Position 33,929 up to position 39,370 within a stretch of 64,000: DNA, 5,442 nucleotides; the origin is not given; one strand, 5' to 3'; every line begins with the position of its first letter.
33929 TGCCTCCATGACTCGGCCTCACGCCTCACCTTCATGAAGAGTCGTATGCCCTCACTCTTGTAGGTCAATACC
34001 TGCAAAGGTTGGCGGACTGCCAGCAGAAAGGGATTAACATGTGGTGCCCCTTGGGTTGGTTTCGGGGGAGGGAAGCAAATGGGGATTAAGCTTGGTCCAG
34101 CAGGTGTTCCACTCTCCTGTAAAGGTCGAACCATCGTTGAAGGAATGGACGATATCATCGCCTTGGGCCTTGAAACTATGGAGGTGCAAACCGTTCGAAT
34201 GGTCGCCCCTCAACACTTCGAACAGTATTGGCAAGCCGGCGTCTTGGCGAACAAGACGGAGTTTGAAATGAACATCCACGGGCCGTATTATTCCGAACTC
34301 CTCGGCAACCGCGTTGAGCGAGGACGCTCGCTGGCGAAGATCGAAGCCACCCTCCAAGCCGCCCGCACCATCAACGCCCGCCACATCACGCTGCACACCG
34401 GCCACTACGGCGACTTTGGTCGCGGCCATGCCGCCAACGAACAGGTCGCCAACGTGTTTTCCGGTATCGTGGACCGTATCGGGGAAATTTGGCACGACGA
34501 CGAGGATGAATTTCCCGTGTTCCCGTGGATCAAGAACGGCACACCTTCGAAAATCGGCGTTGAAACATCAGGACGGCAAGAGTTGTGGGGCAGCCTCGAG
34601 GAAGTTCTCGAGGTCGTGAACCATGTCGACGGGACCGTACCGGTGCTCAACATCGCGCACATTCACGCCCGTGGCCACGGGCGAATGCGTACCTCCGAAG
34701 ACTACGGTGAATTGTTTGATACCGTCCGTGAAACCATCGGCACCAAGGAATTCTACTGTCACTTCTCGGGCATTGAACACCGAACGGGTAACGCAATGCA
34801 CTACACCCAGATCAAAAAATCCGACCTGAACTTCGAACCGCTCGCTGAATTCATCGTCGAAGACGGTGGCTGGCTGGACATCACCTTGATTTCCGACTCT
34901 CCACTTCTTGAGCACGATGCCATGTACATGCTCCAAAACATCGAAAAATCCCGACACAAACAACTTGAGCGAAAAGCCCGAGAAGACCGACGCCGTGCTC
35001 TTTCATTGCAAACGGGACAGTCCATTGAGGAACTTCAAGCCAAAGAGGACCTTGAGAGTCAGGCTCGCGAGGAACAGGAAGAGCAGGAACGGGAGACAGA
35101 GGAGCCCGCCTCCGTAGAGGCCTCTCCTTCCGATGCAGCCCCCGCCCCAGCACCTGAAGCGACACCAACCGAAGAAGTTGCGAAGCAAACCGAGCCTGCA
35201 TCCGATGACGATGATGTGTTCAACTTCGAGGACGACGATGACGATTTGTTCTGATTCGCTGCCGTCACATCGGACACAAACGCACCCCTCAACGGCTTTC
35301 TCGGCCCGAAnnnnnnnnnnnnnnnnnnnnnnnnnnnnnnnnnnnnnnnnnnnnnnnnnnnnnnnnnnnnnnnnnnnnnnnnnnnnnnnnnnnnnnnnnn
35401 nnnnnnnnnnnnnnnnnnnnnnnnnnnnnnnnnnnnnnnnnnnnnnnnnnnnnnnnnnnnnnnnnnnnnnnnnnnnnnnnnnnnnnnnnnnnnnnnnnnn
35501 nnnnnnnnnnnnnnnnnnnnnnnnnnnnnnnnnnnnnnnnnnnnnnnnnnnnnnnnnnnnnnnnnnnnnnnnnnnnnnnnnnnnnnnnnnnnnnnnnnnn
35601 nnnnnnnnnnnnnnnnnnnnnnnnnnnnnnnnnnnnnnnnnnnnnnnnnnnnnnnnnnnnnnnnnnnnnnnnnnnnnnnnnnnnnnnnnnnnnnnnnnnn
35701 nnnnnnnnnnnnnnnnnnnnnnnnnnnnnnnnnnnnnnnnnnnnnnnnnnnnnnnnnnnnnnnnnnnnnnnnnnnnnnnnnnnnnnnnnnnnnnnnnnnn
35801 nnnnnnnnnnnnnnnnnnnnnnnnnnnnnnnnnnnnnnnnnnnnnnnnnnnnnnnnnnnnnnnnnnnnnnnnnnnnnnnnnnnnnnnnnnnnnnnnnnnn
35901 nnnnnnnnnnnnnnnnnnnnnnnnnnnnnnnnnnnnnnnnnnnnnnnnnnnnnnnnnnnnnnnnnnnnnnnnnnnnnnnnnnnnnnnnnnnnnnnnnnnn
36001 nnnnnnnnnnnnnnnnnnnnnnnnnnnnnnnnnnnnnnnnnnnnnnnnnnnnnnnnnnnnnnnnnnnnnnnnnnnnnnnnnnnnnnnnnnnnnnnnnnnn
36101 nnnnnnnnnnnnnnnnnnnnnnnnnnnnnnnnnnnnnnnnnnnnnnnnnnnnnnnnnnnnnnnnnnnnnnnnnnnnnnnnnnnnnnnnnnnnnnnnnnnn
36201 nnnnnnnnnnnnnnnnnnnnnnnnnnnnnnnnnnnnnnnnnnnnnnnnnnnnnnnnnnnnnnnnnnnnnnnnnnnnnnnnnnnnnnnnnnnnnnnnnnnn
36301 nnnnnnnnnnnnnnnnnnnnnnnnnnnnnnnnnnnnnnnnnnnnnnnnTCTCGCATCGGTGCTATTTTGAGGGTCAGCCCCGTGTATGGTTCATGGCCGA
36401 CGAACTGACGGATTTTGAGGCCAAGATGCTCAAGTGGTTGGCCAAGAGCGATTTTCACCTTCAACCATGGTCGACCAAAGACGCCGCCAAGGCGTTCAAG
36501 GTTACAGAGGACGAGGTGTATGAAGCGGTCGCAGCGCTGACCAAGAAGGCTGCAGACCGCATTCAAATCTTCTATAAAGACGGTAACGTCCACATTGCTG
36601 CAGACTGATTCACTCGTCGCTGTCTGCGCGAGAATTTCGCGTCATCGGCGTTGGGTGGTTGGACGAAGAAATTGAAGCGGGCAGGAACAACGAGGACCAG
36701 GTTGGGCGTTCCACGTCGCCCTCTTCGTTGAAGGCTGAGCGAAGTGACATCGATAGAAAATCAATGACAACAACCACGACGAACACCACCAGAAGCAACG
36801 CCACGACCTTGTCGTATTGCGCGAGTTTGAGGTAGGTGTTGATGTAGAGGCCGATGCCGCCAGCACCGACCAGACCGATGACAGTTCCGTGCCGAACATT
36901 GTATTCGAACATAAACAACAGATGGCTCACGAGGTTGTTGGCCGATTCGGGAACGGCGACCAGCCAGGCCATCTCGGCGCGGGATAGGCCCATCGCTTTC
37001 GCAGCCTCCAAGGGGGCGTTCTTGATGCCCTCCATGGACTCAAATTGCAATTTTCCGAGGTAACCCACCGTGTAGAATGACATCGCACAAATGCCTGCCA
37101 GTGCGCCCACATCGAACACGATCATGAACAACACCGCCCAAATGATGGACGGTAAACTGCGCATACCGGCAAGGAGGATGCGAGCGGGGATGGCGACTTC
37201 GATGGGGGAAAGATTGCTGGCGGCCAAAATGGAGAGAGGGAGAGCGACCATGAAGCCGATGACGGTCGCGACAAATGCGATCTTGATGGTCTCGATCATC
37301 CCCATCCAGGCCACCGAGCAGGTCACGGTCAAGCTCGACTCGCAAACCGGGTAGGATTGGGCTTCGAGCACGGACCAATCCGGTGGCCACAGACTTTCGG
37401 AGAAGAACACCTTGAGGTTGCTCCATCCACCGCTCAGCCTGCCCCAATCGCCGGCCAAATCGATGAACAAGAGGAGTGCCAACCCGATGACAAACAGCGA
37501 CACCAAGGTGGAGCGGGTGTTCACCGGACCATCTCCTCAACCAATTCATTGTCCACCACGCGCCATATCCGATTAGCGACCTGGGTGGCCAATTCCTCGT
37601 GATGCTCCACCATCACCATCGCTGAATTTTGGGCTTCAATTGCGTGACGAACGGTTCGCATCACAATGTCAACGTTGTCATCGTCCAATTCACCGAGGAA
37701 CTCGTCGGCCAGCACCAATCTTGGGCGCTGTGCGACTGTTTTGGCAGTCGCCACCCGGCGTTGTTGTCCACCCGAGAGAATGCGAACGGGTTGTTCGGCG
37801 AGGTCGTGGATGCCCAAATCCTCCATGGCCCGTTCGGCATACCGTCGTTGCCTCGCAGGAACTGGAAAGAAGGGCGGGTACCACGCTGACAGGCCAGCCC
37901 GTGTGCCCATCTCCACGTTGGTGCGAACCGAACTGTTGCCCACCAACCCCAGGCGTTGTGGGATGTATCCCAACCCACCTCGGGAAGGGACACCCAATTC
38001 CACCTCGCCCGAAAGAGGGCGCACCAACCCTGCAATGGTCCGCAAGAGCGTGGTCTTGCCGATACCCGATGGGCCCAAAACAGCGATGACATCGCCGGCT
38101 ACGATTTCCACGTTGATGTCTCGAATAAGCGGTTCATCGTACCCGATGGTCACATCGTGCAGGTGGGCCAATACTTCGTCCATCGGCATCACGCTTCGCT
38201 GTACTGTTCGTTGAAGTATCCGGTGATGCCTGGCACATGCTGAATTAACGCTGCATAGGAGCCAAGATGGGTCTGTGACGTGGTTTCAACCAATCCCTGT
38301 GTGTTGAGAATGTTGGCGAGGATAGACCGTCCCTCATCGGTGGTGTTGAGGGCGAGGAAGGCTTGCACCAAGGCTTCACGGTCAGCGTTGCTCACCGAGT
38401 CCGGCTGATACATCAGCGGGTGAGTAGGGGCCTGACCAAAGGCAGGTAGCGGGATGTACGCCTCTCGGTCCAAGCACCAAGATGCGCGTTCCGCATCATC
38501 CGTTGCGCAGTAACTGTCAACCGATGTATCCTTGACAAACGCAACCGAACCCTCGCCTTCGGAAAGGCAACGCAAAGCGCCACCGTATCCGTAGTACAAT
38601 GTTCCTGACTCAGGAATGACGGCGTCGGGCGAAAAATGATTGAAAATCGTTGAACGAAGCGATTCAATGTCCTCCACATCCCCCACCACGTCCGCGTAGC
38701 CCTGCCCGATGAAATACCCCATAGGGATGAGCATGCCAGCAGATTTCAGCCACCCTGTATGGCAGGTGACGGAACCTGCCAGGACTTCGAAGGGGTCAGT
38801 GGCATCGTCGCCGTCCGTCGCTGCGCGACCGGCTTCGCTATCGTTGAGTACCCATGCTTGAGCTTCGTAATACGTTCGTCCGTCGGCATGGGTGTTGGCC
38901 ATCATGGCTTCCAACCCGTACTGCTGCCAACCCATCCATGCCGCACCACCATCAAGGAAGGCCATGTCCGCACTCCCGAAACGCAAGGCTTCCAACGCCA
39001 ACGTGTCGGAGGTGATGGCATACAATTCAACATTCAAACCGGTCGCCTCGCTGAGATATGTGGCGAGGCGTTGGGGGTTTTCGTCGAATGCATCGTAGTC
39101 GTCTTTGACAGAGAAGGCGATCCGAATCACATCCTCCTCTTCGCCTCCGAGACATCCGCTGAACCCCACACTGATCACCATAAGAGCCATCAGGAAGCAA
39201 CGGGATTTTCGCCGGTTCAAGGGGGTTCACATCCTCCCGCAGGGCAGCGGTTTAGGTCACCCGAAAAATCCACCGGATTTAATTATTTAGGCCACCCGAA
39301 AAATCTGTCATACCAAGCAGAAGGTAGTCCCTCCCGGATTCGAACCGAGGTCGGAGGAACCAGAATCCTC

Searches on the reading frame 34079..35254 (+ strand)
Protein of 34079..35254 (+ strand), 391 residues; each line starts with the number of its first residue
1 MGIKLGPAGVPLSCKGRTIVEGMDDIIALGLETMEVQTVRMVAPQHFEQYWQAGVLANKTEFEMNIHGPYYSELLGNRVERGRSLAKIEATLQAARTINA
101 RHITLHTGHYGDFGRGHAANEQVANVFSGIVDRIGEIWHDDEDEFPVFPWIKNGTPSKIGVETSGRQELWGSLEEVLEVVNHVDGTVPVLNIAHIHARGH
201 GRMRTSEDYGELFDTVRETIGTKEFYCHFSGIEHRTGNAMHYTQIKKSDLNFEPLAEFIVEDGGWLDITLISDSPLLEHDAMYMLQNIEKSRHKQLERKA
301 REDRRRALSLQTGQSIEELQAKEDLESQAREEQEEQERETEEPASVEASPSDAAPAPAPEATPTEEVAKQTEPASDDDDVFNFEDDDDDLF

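Call 17: search_protein_families(library=pfam, proteins=[window:34079-35254:+], max_evalue=0.001)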
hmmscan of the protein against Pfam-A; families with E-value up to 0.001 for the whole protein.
window:34079-35254:+ (391 aa): 1 family
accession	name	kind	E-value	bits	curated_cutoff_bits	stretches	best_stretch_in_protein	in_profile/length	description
PF01261.30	AP_endonuc_2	-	7.3e-11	42.7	31.1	1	28-271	6-230/249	Xylose isomerase-like TIM barrel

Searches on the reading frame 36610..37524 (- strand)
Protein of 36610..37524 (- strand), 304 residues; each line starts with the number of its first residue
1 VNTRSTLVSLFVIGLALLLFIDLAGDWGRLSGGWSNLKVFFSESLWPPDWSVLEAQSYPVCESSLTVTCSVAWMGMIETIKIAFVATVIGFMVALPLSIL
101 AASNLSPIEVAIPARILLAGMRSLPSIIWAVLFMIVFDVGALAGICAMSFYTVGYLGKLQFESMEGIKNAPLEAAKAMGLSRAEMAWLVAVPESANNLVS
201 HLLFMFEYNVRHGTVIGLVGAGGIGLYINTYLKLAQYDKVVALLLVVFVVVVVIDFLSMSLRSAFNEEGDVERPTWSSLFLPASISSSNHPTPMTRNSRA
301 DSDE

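Call 18: search_protein_families(library=pfam, proteins=[window:36610-37524:-], max_evalue=0.001)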
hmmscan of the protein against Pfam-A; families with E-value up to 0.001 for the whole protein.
window:36610-37524:- (304 aa): 1 family
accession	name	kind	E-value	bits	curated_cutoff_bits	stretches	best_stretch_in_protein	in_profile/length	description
PF00528.27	BPD_transp_1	-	1.7e-13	51.2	26.4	1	95-257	2-174/184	Binding-protein-dependent transport system inner membrane component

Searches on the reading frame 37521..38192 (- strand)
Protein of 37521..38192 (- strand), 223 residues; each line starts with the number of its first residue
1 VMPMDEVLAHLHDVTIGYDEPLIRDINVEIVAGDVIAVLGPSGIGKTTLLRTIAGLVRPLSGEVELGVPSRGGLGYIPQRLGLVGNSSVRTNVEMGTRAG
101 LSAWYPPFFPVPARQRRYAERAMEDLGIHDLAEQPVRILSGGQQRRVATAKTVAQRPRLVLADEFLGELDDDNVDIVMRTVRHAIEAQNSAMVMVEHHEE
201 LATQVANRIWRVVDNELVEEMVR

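Call 18: search_protein_families(library=pfam, proteins=[window:37521-38192:-], max_evalue=0.001)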
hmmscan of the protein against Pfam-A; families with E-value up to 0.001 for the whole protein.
window:37521-38192:- (223 aa): 2 families
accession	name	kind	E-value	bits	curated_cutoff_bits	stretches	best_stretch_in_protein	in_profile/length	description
PF00005.33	ABC_tran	-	5.7e-26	92.2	25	1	24-164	2-134/137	ABC transporter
PF02463.25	SMC_N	-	0.00048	20.1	40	0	138-214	136-213/220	RecF/RecN/SMC N terminal domain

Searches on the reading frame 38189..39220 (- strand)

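Call 18: search_protein_families(library=pfam, proteins=[window:38189-39220:-], max_evalue=0.001)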
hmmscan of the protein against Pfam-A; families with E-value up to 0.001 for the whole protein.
window:38189-39220:- (343 aa): 2 families
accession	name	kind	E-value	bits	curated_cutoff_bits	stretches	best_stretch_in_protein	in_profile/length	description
PF12974.12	Phosphonate-bd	-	2.6e-20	73.3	27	1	47-315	14-239/242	ABC transporter, phosphonate, periplasmic substrate-binding protein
PF00405.22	Transferrin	-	9.6e-15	55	20.3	2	208-246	183-220/328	Transferrin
